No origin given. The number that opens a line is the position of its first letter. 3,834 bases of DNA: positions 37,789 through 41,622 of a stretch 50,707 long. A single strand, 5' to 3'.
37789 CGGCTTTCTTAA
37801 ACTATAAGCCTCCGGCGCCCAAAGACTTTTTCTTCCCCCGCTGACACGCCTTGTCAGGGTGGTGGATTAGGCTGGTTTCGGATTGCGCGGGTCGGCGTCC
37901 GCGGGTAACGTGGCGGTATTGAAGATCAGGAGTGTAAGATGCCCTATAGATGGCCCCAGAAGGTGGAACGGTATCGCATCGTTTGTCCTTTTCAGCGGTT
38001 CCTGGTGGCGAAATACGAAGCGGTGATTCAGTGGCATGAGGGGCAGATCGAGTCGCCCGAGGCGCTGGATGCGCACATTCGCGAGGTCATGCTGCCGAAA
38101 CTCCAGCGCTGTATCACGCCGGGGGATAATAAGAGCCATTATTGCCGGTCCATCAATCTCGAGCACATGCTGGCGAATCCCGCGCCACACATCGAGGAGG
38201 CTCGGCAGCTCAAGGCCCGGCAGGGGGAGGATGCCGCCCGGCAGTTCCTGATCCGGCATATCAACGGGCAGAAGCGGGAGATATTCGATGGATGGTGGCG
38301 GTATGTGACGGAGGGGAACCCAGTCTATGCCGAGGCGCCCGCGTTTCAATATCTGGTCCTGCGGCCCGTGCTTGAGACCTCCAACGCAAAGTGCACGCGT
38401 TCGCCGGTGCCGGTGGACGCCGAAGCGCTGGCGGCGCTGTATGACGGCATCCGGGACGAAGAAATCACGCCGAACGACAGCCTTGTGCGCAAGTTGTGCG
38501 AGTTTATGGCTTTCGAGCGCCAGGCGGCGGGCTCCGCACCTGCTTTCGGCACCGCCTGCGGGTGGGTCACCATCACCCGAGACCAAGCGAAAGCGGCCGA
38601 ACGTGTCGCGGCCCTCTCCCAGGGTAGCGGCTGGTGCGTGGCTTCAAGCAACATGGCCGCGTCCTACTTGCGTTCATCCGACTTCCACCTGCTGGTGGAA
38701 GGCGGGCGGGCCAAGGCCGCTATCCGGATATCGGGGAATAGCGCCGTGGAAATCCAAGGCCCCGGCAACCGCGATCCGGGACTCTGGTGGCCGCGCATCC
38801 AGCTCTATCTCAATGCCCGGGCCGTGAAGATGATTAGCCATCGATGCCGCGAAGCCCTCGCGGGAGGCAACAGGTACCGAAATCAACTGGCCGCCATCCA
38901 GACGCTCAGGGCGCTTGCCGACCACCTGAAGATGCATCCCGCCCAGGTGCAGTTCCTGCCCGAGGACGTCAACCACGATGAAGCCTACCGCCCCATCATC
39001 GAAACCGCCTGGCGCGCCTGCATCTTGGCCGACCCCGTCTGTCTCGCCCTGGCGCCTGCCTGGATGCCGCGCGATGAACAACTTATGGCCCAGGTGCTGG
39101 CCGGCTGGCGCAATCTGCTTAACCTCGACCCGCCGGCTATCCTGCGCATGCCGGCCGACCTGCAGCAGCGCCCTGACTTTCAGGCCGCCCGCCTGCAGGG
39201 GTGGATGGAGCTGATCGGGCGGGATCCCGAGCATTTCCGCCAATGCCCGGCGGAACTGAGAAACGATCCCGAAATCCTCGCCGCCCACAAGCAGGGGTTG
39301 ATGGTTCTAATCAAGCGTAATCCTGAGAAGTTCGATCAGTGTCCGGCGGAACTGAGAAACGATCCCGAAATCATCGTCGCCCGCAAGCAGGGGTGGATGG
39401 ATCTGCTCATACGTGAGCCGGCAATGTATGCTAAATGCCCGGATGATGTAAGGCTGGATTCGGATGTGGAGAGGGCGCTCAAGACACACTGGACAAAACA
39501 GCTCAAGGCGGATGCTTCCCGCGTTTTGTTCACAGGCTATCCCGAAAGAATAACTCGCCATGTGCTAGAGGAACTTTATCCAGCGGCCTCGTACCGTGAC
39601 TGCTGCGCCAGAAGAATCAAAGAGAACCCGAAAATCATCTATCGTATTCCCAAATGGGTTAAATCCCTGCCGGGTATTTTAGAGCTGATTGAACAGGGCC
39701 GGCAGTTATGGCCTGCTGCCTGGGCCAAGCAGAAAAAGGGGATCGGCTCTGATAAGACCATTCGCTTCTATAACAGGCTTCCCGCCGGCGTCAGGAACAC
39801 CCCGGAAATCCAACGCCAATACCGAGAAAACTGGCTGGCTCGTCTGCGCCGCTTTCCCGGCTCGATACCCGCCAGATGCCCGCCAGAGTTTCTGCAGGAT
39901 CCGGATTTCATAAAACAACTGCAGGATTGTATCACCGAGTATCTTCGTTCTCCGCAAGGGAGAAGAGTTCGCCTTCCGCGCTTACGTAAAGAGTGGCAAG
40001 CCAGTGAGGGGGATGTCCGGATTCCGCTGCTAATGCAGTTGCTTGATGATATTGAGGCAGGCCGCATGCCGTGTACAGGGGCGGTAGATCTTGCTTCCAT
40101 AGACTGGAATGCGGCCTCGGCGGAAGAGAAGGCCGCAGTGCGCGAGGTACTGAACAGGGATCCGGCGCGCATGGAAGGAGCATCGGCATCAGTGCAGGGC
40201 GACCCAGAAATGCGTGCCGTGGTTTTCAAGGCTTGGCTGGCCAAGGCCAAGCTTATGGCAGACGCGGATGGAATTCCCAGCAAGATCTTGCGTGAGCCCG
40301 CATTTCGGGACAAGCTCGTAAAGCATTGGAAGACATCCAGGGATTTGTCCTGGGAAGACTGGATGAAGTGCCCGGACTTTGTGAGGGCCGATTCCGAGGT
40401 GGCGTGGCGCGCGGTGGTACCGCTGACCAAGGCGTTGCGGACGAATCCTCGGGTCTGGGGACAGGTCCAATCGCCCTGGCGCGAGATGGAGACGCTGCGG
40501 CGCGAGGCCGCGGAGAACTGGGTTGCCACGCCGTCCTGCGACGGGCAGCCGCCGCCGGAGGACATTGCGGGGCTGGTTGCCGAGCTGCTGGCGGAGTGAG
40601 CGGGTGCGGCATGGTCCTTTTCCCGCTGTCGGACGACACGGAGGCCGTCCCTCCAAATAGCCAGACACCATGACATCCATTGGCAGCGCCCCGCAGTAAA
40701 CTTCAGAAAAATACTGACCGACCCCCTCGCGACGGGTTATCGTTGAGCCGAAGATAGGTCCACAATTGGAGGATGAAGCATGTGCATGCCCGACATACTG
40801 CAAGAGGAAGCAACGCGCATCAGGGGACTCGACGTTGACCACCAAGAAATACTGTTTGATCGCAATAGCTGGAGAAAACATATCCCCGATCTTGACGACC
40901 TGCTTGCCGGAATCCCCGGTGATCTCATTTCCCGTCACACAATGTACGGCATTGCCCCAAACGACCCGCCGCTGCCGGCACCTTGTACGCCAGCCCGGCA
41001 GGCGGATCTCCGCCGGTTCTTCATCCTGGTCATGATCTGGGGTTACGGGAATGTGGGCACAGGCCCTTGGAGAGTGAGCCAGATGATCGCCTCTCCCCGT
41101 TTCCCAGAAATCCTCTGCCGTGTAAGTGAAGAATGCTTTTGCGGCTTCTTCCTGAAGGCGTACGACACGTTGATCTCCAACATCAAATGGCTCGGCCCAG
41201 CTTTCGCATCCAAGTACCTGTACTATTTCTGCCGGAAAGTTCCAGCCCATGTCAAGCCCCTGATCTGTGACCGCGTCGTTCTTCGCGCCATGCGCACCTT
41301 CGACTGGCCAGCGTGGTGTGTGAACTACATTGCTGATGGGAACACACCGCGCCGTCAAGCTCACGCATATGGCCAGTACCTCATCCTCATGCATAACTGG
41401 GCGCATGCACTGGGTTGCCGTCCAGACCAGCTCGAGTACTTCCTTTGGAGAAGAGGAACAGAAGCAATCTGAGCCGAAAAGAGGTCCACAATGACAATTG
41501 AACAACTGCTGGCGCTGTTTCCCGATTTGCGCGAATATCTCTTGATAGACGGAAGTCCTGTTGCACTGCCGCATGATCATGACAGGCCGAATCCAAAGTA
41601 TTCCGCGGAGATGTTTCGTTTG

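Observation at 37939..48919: Modular array of PcfJ-like / 32-aa-repeat proteins, each followed by a different unknown gene and preceded by divergent ankyrin or small genes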

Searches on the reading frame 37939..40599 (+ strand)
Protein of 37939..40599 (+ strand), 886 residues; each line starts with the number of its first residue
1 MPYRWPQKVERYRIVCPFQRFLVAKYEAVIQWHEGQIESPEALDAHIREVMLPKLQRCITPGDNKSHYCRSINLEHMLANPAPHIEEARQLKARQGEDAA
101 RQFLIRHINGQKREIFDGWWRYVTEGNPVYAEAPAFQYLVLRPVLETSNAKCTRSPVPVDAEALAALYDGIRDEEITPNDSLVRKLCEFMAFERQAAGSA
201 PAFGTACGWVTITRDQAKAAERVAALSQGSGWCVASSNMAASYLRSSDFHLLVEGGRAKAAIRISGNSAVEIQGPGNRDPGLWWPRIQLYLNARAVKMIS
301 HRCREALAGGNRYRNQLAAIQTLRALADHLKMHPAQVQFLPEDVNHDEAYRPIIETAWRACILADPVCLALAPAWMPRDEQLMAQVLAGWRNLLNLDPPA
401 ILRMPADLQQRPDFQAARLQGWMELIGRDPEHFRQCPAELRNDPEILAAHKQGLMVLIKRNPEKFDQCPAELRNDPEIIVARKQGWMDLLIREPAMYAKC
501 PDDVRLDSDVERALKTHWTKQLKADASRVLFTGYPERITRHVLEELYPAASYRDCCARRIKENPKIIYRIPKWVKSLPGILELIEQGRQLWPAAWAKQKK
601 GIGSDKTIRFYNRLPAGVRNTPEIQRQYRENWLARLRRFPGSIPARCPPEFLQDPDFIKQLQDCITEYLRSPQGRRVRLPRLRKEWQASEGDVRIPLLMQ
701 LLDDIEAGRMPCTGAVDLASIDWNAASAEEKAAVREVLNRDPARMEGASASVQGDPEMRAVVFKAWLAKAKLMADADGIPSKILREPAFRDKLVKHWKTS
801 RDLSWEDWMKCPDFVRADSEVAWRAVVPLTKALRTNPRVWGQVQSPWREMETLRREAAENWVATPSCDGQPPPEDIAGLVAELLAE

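Call 3: search_protein_families(library=pfam, proteins=[window:37939-40599:+], max_evalue=0.1)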
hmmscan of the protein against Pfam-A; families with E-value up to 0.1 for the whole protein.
window:37939-40599:+ (886 aa): 1 family
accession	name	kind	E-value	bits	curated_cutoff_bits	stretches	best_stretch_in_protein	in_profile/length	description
PF13475.11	DUF4116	-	1.5e-06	28.1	24.9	0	457-479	8-30/49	Domain of unknown function (DUF4116)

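Call 10: search_protein_families(library=ncbifam, proteins=[window:37939-40599:+], max_evalue=0.1)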
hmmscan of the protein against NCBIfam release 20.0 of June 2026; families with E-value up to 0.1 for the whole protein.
window:37939-40599:+ (886 aa): 0 families

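Call 11: search_protein_families(library=padloc, proteins=[window:37939-40599:+], max_evalue=0.1)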
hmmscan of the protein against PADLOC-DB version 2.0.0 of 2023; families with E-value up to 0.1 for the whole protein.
window:37939-40599:+ (886 aa): 0 families

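Call 12: search_protein_families(library=phrogs, proteins=[window:37939-40599:+], max_evalue=0.1)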
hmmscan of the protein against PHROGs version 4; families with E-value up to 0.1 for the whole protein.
window:37939-40599:+ (886 aa): 0 families

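Call 13: find_homologous_proteins(query=window:37939-40599:+, max_evalue=0.001)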
Query window:37939-40599:+ (886 aa): 30 proteins with E <= 0.001 among 8000 candidates.
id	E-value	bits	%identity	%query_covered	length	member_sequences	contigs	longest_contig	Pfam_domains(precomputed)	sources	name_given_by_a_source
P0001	0.0e+0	1713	100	84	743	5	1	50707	PF13475.12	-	-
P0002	2.8e-253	862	43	76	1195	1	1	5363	-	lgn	-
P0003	5.6e-239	814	44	99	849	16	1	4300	-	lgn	-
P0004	1.6e-231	790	35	99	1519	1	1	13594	PF13475.12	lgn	-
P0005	6.2e-230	784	43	100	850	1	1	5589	-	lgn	-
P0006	9.0e-224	764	51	59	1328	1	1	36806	-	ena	-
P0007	1.0e-210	721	42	84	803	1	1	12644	-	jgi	jgi:hypothetical protein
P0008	1.0e-200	688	42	74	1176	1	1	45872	-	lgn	-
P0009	5.0e-197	675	36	95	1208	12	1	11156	-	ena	-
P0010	1.1e-194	668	36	100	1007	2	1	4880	-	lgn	-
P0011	3.4e-194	666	34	98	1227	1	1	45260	PF13475.12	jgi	jgi:hypothetical protein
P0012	2.0e-186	640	36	90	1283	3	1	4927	-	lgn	-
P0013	2.6e-185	637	34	100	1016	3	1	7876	-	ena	-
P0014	1.6e-183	631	40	74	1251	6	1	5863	-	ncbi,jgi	jgi:hypothetical protein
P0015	2.8e-182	627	41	73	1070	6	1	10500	-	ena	-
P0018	2.5e-174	600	43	74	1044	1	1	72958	PF13475.12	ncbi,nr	ncbi:MAG: hypothetical protein NTX35_18510 [Verrucomicrobia bacterium]|nr:hypothetical protein [Verr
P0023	5.7e-166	573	35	96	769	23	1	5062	PF13475.12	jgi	jgi:hypothetical protein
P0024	9.2e-163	562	38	74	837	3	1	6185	PF13475.12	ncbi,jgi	jgi:hypothetical protein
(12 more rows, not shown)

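Call 14: find_encoding_contigs(protein=P0001, flank=10000, max_places=3)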
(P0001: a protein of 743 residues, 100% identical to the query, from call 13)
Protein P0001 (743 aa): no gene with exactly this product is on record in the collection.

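Call 15: find_encoding_contigs(protein=P0018, flank=10000, max_places=3)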
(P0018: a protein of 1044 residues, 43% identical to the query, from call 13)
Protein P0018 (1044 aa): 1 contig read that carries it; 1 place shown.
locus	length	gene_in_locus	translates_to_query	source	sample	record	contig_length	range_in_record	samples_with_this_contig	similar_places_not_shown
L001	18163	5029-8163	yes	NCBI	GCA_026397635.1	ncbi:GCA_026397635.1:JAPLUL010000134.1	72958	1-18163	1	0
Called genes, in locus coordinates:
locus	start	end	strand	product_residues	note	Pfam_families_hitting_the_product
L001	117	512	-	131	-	-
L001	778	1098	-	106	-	-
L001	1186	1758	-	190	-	-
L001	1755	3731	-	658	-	PF11074:DUF2779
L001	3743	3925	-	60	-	-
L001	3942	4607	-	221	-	PF08719:NADAR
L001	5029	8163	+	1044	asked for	PF13475:DUF4116 (faint)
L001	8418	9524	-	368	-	-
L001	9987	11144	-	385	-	PF00155:Aminotran_1_2, PF01041:DegT_DnrJ_EryC1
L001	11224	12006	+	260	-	-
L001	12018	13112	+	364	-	-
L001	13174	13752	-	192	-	PF07635:PSCyt1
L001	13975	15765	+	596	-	PF03460:NIR_SIR_ferr, PF01077:NIR_SIR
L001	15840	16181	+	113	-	-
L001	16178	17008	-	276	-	PF03807:F420_oxidored, PF14748:P5CR_dimer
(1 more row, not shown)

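Call 16: find_encoding_contigs(protein=P0008, flank=10000, max_places=2)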
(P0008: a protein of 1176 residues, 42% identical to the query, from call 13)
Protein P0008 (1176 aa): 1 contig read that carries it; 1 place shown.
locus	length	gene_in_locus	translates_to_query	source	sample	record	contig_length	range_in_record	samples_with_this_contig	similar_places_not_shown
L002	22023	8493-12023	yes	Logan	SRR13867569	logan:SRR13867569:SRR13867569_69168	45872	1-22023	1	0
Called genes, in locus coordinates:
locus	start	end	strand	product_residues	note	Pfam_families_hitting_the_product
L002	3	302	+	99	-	?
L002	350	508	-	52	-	-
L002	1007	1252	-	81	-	-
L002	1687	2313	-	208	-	-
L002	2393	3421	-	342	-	PF08279:HTH_11 (weak), PF13280:WYL, PF25583:WCX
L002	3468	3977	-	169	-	-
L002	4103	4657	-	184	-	-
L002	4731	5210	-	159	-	-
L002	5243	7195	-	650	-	PF11074:DUF2779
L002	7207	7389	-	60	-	-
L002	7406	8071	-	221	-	PF08719:NADAR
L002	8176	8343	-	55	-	-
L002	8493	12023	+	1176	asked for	-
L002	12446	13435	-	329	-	-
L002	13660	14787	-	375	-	-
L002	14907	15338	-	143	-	-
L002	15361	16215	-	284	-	PF02230:Abhydrolase_2 (faint), PF00561:Abhydrolase_1 (faint), PF12697:Abhydrolase_6 (faint), PF00326:Peptidase_S9 (faint)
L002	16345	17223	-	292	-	-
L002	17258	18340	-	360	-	PF04389:Peptidase_M28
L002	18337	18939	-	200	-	-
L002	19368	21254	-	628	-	-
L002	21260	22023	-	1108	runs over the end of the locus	PF01935:DUF87 (weak), PF10412:TrwB_AAD_bind (faint), PF13401:AAA_22 (faint)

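Call 17: find_encoding_contigs(protein=P0011, flank=10000, max_places=2)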
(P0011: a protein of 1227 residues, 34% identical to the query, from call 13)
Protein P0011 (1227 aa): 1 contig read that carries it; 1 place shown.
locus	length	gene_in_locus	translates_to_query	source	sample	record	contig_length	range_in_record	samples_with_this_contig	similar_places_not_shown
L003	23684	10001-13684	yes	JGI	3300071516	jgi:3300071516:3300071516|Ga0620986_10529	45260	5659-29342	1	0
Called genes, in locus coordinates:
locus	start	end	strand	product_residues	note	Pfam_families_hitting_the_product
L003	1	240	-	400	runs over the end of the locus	PF00326:Peptidase_S9 (faint), PF00135:COesterase (weak), PF20434:BD-FAE, PF07859:Abhydrolase_3, PF01738:DLH (faint)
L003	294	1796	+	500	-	PF00589:Phage_integrase (weak)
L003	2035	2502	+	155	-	-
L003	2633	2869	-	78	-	PF13384:HTH_23 (faint), PF13560:HTH_31 (weak), PF01381:HTH_3 (weak)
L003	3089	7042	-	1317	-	PF00270:DEAD (weak), PF04851:ResIII, PF00176:SNF2-rel_dom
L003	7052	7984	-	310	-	-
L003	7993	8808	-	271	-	PF07505:DUF5131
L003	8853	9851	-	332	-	-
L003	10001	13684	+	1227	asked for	PF13475:DUF4116 (faint)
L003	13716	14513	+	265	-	-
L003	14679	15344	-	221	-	-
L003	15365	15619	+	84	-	-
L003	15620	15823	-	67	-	-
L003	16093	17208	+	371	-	-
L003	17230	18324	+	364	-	-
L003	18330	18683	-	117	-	-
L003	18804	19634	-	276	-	-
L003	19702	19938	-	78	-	-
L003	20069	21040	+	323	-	-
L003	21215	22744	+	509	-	-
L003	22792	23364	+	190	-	-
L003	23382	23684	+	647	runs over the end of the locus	-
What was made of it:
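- An integrase in L003 and a TrwB/DUF87-like gene in L002 (calls 16, 17).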

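Call 18: find_encoding_contigs(protein=P0006, flank=10000, max_places=2)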
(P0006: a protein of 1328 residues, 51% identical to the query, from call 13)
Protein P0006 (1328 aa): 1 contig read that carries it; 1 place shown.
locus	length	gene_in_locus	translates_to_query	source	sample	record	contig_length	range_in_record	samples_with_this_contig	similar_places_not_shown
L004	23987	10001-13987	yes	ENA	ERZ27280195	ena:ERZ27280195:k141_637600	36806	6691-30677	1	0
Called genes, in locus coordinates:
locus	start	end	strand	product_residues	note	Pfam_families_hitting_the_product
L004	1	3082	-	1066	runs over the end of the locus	PF04257:RecC_N, PF27451:RecC_4th, PF17946:RecC_C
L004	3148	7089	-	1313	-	PF00270:DEAD (weak), PF04851:ResIII, PF00176:SNF2-rel_dom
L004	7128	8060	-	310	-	-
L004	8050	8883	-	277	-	PF07505:DUF5131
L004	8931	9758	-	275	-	-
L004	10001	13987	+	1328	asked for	-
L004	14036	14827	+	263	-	-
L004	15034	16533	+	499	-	-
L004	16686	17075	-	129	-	-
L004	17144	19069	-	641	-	PF13673:Acetyltransf_10 (weak), PF00583:Acetyltransf_1, PF13508:Acetyltransf_7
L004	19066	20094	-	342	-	-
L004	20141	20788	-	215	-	-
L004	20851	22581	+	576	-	-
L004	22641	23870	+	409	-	-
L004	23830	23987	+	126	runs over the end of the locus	-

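Call 26: search_protein_families(library=pfam, alignment_id=A2, max_evalue=1)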
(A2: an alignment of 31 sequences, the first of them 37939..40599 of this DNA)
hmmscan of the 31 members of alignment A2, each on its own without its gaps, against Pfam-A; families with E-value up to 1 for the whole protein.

A. member 1, window:37939-40599:+ (886 aa): 2 families
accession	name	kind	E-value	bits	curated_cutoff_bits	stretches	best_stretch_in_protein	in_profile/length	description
PF13475.11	DUF4116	-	1.5e-06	28.1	24.9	2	457-479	8-30/49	Domain of unknown function (DUF4116)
PF21890.1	Lin-28A-like_zf-CCHC_2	-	0.24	12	27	1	65-80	3-16/32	Lin-28A-like, second zinc knuckle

B. families by the number of members that match (of 31 scanned): 27 families (the first 25 are shown)
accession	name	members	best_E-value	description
PF13475.11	DUF4116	16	1.3e-08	Domain of unknown function (DUF4116)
PF05315.17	ICEA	9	0.011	ICEA Protein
PF02216.22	B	3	0.0036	B domain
PF11791.14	Aconitase_B_N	1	0.0013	Aconitate B N-terminal domain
PF21604.3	CRLF2_D1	1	0.011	Cytokine receptor-like factor 2-like, D1 domain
PF06747.18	CHCH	1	0.012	CHCH domain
PF22813.1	TcaA_2nd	1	0.016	TcaA protein second domain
PF18384.7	zf_CCCH_5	1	0.018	Unkempt Zinc finger domain 1 (Znf1)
PF11405.13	Inhibitor_I67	1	0.024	Bromelain inhibitor VI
PF14338.12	Mrr_N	1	0.033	Mrr N-terminal domain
PF06347.19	SH3_4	1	0.044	Bacterial SH3 domain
PF24614.1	Tf2-1_C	1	0.051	Transposon Tf2-1 polyprotein, C-terminal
PF18210.6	Knl1_RWD_C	1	0.063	Knl1 RWD C-terminal domain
PF13338.12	AbiEi_4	1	0.094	Transcriptional regulator, AbiEi antitoxin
PF06763.17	Minor_tail_Z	1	0.1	Prophage minor tail protein Z (GPZ)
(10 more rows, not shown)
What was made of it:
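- On DUF4116 repeats (PF13475): 16 of 31 homologues hit (call 26).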

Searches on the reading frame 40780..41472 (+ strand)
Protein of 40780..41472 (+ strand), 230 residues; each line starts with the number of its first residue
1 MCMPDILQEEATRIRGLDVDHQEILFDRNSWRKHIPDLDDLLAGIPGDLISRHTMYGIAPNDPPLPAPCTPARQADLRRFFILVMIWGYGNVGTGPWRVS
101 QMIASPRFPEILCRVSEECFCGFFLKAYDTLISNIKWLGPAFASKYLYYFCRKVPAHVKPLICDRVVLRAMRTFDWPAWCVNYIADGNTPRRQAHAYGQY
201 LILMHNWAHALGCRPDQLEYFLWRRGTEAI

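Call 3: search_protein_families(library=pfam, proteins=[window:40780-41472:+], max_evalue=0.1)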
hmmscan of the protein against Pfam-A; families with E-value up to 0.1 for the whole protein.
window:40780-41472:+ (230 aa): 1 family
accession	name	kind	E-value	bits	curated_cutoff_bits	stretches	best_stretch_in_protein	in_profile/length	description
PF21790.3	OGG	-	3.7e-35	121.9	27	1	18-223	2-201/201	Putative 8-oxoguanine DNA glycosylase OGG-like protein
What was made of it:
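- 40780..41472 (+): B: an OGG-fold (putative DNA glycosylase-like) protein, 230 aa. PF21790, E 3.7e-35 (call 3).
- Checked: B (40780-41472) is PF21790 OGG, E 3.7e-35 (call 3).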

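Call 10: search_protein_families(library=ncbifam, proteins=[window:40780-41472:+], max_evalue=0.1)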
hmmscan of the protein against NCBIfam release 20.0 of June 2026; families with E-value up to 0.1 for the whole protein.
window:40780-41472:+ (230 aa): 0 families

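Call 11: search_protein_families(library=padloc, proteins=[window:40780-41472:+], max_evalue=0.1)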
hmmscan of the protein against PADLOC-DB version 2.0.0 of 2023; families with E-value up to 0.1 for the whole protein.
window:40780-41472:+ (230 aa): 0 families

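Call 12: search_protein_families(library=phrogs, proteins=[window:40780-41472:+], max_evalue=0.1)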
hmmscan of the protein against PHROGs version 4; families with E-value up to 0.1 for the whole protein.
window:40780-41472:+ (230 aa): 0 families
